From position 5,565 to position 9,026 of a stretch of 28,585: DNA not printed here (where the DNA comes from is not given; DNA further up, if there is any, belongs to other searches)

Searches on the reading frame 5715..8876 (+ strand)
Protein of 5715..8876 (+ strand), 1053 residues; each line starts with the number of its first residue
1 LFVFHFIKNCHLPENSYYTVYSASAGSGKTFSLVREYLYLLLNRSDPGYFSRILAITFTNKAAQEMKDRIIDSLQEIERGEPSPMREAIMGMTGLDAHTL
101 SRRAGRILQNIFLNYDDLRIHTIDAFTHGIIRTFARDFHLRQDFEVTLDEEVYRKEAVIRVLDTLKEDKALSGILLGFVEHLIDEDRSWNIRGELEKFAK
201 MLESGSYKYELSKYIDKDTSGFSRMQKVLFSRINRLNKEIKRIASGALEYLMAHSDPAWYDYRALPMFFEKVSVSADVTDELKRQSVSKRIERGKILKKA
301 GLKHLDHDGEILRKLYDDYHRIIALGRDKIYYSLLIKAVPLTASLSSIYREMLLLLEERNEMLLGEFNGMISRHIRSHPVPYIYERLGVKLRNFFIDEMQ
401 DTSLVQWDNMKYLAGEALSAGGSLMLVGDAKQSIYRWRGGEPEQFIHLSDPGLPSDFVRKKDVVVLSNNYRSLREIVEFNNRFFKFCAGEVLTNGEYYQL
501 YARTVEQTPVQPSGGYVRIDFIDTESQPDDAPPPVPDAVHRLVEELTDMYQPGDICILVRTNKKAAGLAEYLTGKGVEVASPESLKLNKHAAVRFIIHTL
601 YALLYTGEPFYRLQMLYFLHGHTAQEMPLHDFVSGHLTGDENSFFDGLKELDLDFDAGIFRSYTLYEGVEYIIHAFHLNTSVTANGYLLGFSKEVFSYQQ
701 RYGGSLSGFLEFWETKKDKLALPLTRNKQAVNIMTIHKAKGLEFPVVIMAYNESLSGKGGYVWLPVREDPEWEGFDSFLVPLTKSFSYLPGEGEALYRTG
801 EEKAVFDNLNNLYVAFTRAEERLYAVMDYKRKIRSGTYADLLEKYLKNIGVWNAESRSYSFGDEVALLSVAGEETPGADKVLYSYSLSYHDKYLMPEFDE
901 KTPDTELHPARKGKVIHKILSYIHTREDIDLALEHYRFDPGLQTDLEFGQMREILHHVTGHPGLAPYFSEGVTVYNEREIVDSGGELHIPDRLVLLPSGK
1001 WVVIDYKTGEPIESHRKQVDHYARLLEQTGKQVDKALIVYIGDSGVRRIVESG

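Call 27: search_protein_families(library=pfam, proteins=[window:5715-8876:+], max_evalue=0.001)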
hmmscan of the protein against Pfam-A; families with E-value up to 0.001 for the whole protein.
window:5715-8876:+ (1053 aa): 5 families
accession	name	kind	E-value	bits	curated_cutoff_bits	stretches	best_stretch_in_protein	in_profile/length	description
PF00580.27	UvrD-helicase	-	3.8e-36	125.6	23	1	22-448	19-266/271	UvrD/REP helicase N-terminal domain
PF13361.12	UvrD_C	-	8.8e-20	71.8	25.6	2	701-824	259-344/350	UvrD-like helicase C-terminal domain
PF13245.12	AAA_19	-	8e-11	42.7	25.1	1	20-74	15-65/134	AAA domain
PF13538.12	UvrD_C_2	-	5.8e-09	36.1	27.4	1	733-749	4-20/52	UvrD-like helicase C-terminal domain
PF12705.13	PDDEXK_1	-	1e-06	29.3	22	1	883-1035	15-183/247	PD-(D/E)XK nuclease superfamily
